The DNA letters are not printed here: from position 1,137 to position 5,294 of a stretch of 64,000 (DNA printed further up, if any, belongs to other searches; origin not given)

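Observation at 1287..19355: Aryl-polyene/flexirubin-type cluster with an ammonia-lyase but no recognisable starter ligase, thioesterase, LolA-like or dialkylresorcinol genes in view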

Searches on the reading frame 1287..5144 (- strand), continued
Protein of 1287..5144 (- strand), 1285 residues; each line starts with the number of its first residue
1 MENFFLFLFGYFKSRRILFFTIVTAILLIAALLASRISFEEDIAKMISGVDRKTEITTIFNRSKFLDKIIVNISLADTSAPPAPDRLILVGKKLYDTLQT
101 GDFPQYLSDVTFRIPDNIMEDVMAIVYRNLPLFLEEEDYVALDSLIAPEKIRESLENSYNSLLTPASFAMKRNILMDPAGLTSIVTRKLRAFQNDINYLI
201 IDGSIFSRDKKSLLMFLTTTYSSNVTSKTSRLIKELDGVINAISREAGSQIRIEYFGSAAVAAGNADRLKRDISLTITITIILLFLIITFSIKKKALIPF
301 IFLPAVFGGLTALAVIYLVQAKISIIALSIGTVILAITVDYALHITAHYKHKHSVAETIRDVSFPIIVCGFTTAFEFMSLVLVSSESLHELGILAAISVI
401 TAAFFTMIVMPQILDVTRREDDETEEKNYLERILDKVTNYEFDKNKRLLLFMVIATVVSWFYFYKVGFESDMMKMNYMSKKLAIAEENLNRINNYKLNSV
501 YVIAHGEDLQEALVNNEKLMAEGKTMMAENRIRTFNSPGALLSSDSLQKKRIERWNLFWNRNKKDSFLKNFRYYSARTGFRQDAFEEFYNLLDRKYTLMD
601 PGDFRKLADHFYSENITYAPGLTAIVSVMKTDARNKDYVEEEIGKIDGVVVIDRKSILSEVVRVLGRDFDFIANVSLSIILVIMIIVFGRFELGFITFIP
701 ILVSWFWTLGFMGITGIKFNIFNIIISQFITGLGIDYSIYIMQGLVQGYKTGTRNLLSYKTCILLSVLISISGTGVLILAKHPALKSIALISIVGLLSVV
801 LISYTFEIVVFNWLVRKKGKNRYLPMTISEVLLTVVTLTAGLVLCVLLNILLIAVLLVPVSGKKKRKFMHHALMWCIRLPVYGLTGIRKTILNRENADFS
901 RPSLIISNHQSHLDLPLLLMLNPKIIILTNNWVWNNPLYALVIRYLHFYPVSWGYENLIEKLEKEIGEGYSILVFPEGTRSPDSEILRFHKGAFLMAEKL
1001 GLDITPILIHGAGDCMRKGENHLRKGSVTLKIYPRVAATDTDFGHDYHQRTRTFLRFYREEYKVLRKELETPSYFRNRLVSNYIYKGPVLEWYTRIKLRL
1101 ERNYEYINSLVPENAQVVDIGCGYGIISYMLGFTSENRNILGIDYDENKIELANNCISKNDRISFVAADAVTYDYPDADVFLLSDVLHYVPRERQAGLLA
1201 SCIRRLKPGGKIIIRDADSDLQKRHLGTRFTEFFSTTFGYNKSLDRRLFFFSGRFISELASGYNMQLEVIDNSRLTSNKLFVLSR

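Call 33: find_encoding_contigs(protein=P0001, flank=10000, max_places=3)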
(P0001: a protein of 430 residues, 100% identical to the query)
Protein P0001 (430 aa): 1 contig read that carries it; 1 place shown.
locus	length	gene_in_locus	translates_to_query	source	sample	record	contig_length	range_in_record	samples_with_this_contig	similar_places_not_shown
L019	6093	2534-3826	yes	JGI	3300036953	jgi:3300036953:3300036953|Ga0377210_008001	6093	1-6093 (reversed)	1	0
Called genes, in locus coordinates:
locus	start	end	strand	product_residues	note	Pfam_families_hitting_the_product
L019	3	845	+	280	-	?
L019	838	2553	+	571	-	PF03417:AAT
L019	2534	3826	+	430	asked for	PF00501:AMP-binding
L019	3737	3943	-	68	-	-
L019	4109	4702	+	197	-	-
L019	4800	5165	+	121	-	PF01880:Desulfoferrodox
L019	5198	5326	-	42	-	-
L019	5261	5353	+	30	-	-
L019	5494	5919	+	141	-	PF13279:4HBT_2, PF03061:4HBT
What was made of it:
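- Tried and rejected: It gave only a 6-kb contig of a near-identical strain (call 33).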

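Call 34: find_encoding_contigs(protein=P0010, flank=10000, max_places=2)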
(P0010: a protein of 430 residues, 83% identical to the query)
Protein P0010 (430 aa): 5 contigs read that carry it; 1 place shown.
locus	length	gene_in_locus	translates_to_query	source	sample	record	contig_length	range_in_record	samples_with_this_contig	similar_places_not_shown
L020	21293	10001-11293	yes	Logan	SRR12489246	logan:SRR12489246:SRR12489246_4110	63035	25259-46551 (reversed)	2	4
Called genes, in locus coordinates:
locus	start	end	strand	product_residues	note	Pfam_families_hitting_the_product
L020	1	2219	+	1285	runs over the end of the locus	PF03176:MMPL, PF01553:Acyltransferase, PF00891:Methyltransf_2 (weak), PF08241:Methyltransf_11, PF08242:Methyltransf_12, PF13489:Methyltransf_23, PF13649:Methyltransf_25, PF13847:Methyltransf_31, +1 more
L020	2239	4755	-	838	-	PF13620:CarboxypepD_reg, PF13715:CarbopepD_reg_2, PF18939:DUF5686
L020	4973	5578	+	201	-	-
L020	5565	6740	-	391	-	-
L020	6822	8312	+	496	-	PF00890:FAD_binding_2 (weak), PF01266:DAO (weak), PF01593:Amino_oxidase, PF01946:Thi4 (faint), PF12831:FAD_oxidored (weak), PF13450:NAD_binding_8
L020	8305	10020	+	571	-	PF03417:AAT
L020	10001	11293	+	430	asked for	PF00501:AMP-binding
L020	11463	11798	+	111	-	PF01880:Desulfoferrodox (weak)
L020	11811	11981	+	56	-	-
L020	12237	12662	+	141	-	PF13279:4HBT_2, PF03061:4HBT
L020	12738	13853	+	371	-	PF00109:ketoacyl-synt, PF02801:Ketoacyl-synt_C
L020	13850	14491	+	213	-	-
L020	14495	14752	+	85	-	PF00550:PP-binding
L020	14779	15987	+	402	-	PF00109:ketoacyl-synt, PF02801:Ketoacyl-synt_C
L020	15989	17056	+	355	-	PF00109:ketoacyl-synt, PF13723:Ketoacyl-synt_2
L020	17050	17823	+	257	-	PF01522:Polysacc_deac_1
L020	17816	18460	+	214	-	PF03548:LolA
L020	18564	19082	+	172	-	-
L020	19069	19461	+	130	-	PF07977:FabA (weak), PF22818:ApeI-like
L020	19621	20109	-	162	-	-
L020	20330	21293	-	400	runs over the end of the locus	PF00246:Peptidase_M14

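Call 35: find_encoding_contigs(protein=P0035, flank=10000, max_places=2)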
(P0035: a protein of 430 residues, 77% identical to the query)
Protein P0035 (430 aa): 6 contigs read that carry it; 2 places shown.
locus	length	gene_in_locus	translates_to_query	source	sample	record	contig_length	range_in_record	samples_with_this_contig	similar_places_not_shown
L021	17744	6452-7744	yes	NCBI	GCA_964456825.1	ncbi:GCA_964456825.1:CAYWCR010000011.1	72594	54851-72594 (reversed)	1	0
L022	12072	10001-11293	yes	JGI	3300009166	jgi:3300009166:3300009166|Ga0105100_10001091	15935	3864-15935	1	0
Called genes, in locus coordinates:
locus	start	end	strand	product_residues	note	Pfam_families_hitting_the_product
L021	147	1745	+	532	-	PF00890:FAD_binding_2, PF01266:DAO (weak), PF02910:Succ_DH_flav_C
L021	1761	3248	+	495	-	PF00890:FAD_binding_2 (weak), PF01266:DAO, PF01494:FAD_binding_3 (weak), PF01593:Amino_oxidase, PF03486:HI0933_like (weak), PF12831:FAD_oxidored (faint), PF13450:NAD_binding_8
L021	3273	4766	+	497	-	PF00890:FAD_binding_2, PF01266:DAO, PF01593:Amino_oxidase, PF01946:Thi4 (weak), PF03486:HI0933_like (faint), PF07992:Pyr_redox_2 (weak), PF12831:FAD_oxidored (weak), PF13450:NAD_binding_8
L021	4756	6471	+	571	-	PF03417:AAT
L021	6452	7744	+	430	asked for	PF00501:AMP-binding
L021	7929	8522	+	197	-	-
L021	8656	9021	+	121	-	-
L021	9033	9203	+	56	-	-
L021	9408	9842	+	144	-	PF13279:4HBT_2, PF03061:4HBT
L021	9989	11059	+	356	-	PF00109:ketoacyl-synt, PF02801:Ketoacyl-synt_C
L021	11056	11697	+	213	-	-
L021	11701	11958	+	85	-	PF00550:PP-binding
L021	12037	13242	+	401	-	PF00109:ketoacyl-synt, PF02801:Ketoacyl-synt_C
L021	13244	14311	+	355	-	PF00109:ketoacyl-synt, PF13723:Ketoacyl-synt_2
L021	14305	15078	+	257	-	PF01522:Polysacc_deac_1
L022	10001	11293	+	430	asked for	PF00501:AMP-binding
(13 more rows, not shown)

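Call 47: find_homologous_proteins(query=L020:14779-15987:+, max_evalue=1e-30)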
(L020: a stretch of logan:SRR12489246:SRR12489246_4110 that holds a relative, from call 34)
Query L020:14779-15987:+ (402 aa): 8000 proteins with E <= 1e-30 among 8000 candidates; the best 120 are listed.
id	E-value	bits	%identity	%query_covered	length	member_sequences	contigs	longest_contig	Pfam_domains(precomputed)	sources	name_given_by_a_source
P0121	2.1e-261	884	99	100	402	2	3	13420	PF00109.33,PF02801.29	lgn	-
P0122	4.3e-191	653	74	99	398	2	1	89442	PF00109.33,PF00108.30,PF02801.29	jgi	-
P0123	1.0e-189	648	73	100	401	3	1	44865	PF00109.33,PF02801.29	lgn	-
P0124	3.7e-188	643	77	93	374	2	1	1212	PF00109.33,PF02801.29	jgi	-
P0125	1.2e-187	641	72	100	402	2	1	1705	PF00109.33,PF02801.29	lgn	-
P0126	1.6e-187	641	72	100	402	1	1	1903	PF00109.33,PF00108.30,PF02801.29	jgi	jgi:3-oxoacyl-[acyl-carrier-protein] synthase-1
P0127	7.8e-187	639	72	100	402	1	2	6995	PF00109.33,PF00108.30,PF02801.29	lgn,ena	-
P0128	7.4e-186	636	70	100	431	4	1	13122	PF00109.33,PF02801.29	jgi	jgi:3-oxoacyl-[acyl-carrier-protein] synthase-1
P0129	1.9e-185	634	72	100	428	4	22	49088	PF00109.33,PF02801.29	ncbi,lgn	-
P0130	3.2e-185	634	72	100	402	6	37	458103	PF00109.33,PF02801.29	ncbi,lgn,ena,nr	ncbi:MAG TPA: beta-ketoacyl-[acyl-carrier-protein] synthase family protein [Bacteroidales bacterium]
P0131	1.3e-184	632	71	100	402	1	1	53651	PF00109.33,PF00108.30,PF02801.29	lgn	-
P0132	2.1e-184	631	71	100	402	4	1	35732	PF00109.33,PF02801.29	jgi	jgi:3-oxoacyl-[acyl-carrier-protein] synthase-1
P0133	1.9e-183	628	71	100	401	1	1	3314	PF00109.33,PF02801.29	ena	-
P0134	6.5e-182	623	69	100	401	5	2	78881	PF00109.33,PF00108.30,PF02801.29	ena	-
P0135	4.5e-181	620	70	100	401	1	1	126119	PF00109.33,PF02801.29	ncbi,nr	ncbi:MAG: beta-ketoacyl-[acyl-carrier-protein] synthase family protein [Bacteroidales bacterium]|nr:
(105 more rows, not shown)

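Call 48: find_encoding_contigs(protein=P0130, flank=10000, max_places=2)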
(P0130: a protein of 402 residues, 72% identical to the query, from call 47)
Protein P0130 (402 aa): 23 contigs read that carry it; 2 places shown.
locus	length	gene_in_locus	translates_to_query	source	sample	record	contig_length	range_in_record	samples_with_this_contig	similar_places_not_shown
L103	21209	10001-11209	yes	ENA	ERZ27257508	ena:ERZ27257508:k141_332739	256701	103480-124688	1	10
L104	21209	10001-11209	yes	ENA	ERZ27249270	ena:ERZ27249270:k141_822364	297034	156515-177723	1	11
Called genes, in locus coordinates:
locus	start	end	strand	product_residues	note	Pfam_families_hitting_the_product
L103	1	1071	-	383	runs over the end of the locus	-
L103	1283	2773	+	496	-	PF00890:FAD_binding_2, PF01266:DAO (weak), PF01593:Amino_oxidase, PF01946:Thi4 (weak), PF03486:HI0933_like (faint), PF12831:FAD_oxidored (weak), PF13450:NAD_binding_8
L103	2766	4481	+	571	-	PF03417:AAT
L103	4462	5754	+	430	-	PF00501:AMP-binding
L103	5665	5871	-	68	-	-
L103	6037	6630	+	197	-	-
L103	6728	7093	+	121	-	PF01880:Desulfoferrodox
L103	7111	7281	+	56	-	-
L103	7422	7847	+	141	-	PF13279:4HBT_2, PF03061:4HBT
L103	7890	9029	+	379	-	PF00109:ketoacyl-synt, PF02801:Ketoacyl-synt_C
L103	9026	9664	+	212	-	-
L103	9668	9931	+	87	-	PF00550:PP-binding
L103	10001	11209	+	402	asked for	PF00109:ketoacyl-synt, PF02801:Ketoacyl-synt_C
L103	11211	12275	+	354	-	PF00109:ketoacyl-synt, PF13723:Ketoacyl-synt_2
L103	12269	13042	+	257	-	PF01522:Polysacc_deac_1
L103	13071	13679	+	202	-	PF03548:LolA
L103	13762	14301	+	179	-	-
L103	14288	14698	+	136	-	PF07977:FabA (weak), PF22818:ApeI-like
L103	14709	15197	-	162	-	-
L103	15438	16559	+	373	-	PF00248:Aldo_ket_red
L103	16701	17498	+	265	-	PF24575:TPR_Slam (faint), PF13432:TPR_16 (faint), PF07719:TPR_2 (faint), PF13176:TPR_7 (faint), PF13424:TPR_12 (faint), PF13428:TPR_14 (faint), PF00515:TPR_1 (weak), PF13181:TPR_8 (weak), +3 more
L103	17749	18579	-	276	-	PF01259:SAICAR_synt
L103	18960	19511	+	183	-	PF07883:Cupin_2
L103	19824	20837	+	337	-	PF00356:LacI, PF00532:Peripla_BP_1, PF13407:Peripla_BP_4, PF13377:Peripla_BP_3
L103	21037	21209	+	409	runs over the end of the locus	PF20583:DUF6786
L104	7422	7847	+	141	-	PF13279:4HBT_2, PF03061:4HBT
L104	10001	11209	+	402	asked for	PF00109:ketoacyl-synt, PF02801:Ketoacyl-synt_C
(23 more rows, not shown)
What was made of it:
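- On Flexirubin-type (flx/dar) aryl-polyene cluster: FlxI, M, N, O and the ApeI-like FlxS are off-window (call 48). FlxP and FlxQ are off-window (call 48).
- It adds a 4HBT thioesterase, KS, a 212-aa protein, ACP, KS, CLF, a deacetylase, LolA, a 179-aa protein and an ApeI-like DH, reaching window coordinate -16.8 kb (call 48).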

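Call 63: search_protein_families(library=pfam, proteins=[L018:16515-17120:+, L018:17133-18284:-, L103:6037-6630:+, L103:9026-9664:+, L103:13762-14301:+, L103:14709-15197:-], max_evalue=1)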
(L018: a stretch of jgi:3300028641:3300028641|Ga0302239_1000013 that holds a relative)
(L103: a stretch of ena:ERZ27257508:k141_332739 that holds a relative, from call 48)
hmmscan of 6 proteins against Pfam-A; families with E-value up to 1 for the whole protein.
L018:16515-17120:+ (201 aa): 0 families

L018:17133-18284:- (383 aa): 1 family
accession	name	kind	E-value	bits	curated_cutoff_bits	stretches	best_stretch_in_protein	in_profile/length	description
PF01553.26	Acyltransferase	-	0.00021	21.6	23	1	84-186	3-98/132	Acyltransferase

L103:6037-6630:+ (197 aa): 1 family
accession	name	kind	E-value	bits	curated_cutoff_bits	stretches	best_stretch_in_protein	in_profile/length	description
PF03995.18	Inhibitor_I36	-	0.31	11.4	21.1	1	34-62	14-40/69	Peptidase inhibitor family I36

L103:9026-9664:+ (212 aa): 0 families

L103:13762-14301:+ (179 aa): 1 family
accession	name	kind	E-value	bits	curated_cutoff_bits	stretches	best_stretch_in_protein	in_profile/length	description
PF17801.7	Melibiase_C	-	0.083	13.4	22.9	0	32-48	7-23/71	Alpha galactosidase C-terminal beta sandwich domain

L103:14709-15197:- (162 aa): 1 family
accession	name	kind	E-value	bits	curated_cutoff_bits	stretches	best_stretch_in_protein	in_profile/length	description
PF18739.6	HEPN_Apea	-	0.13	13.1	24.4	1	86-148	7-70/136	Apea-like HEPN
